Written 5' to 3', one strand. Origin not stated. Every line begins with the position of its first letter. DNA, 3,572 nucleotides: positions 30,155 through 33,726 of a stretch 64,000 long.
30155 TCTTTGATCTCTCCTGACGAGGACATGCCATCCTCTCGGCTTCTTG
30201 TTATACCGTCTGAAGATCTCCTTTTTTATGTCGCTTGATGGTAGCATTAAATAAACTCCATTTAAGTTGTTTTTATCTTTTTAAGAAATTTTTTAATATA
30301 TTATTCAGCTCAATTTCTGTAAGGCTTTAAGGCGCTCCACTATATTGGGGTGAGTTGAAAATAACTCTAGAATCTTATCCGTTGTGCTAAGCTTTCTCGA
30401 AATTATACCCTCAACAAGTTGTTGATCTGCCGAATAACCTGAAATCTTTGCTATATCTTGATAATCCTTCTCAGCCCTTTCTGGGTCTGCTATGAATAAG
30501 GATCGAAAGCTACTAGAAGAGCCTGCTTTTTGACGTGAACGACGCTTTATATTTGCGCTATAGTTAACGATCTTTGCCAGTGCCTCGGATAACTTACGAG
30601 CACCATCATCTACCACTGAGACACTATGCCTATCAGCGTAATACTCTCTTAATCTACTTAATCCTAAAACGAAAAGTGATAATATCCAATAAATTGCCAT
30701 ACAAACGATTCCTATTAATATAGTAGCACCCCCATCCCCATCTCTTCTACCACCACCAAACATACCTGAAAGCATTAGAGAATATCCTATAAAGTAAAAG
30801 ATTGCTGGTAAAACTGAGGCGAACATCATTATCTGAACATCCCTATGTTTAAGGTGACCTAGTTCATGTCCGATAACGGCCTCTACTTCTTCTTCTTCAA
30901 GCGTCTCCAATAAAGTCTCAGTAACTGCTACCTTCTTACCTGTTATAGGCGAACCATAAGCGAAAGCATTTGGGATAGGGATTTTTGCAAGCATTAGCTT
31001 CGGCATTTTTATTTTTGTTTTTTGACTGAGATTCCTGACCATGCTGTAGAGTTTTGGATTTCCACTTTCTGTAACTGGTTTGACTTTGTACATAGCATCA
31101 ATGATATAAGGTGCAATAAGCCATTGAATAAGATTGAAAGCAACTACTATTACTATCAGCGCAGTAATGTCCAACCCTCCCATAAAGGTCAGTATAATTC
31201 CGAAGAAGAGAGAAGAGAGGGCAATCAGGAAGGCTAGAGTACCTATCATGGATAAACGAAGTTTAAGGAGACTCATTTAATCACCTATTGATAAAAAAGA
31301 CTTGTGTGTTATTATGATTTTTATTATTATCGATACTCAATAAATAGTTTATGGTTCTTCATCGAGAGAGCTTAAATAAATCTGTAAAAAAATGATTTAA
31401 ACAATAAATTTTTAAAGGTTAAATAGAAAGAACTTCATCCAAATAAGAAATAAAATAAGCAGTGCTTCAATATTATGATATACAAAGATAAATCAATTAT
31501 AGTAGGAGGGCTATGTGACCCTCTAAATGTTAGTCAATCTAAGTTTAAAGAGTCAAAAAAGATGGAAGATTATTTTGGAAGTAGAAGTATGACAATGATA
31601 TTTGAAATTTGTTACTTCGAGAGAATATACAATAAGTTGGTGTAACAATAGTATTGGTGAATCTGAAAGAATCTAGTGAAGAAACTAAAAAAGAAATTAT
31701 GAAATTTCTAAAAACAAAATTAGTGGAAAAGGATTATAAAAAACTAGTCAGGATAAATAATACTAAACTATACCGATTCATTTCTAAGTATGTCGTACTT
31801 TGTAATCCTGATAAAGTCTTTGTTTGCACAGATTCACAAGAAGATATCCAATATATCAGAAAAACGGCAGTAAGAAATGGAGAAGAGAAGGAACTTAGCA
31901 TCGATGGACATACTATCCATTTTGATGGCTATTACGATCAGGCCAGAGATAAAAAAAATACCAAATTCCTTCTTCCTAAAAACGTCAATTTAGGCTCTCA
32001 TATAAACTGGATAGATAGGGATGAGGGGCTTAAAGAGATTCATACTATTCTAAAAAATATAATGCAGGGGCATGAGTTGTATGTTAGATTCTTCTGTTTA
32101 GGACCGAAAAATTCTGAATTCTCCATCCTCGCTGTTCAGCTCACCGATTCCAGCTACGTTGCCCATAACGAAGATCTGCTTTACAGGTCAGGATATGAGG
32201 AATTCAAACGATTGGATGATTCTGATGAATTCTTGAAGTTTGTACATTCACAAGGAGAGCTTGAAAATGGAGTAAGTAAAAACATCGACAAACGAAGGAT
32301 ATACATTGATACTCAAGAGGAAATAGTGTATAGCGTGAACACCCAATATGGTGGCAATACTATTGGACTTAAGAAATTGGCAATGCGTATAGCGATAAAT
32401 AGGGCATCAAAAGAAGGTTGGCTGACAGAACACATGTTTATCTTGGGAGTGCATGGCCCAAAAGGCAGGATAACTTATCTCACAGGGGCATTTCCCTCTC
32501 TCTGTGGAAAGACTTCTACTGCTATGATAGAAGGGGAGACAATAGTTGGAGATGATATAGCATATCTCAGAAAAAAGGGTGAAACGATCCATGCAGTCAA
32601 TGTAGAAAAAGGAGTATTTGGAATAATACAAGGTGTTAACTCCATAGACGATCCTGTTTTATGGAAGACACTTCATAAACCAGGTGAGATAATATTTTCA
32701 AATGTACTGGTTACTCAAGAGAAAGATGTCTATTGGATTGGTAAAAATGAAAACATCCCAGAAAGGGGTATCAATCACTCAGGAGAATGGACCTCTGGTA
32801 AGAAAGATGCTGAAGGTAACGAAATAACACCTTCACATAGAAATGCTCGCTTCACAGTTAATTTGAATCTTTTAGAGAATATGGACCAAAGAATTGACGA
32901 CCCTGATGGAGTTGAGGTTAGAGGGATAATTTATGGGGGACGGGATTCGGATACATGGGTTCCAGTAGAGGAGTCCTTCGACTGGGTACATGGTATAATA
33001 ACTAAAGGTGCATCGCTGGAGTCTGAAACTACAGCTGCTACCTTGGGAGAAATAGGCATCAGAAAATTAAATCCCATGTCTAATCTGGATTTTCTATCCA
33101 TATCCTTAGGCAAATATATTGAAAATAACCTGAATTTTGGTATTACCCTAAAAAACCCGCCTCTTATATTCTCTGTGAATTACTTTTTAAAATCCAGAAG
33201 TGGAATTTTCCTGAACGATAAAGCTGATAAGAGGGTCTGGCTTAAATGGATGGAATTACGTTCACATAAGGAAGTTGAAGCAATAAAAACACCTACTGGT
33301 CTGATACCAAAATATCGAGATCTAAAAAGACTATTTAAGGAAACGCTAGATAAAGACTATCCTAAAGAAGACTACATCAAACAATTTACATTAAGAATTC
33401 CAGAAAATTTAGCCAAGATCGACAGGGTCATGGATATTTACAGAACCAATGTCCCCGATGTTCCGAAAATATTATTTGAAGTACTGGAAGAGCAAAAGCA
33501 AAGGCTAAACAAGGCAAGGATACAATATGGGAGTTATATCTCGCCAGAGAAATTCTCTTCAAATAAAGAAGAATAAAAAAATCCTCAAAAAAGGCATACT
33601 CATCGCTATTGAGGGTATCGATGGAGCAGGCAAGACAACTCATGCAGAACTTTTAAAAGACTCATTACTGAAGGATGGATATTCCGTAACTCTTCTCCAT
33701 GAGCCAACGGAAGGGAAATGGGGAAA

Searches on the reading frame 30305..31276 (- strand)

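Call 23: search_protein_families(library=pfam, proteins=[window:30305-31276:-], max_evalue=0.001)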
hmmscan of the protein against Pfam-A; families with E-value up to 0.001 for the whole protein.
window:30305-31276:- (323 aa): 2 families
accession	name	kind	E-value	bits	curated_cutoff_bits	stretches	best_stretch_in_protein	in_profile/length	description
PF01435.24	Peptidase_M48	-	6.3e-38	130.9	20.3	1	73-322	4-185/186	Peptidase family M48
PF05569.17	Peptidase_M56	-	2.8e-08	33.7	31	1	39-162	103-224/296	BlaR1 peptidase M56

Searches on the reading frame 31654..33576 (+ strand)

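Call 22: search_protein_families(library=pfam, proteins=[window:31654-33576:+], max_evalue=0.001)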
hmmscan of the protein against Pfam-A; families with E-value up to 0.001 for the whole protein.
window:31654-33576:+ (640 aa): 2 families
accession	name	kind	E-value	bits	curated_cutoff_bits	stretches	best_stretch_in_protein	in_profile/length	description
PF00821.23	PEPCK_GTP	-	1.9e-107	359.6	23.8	1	256-617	1-357/357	Phosphoenolpyruvate carboxykinase C-terminal P-loop domain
PF17297.7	PEPCK_N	-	7.9e-67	225.5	23.8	1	42-251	2-217/218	Phosphoenolpyruvate carboxykinase N-terminal domain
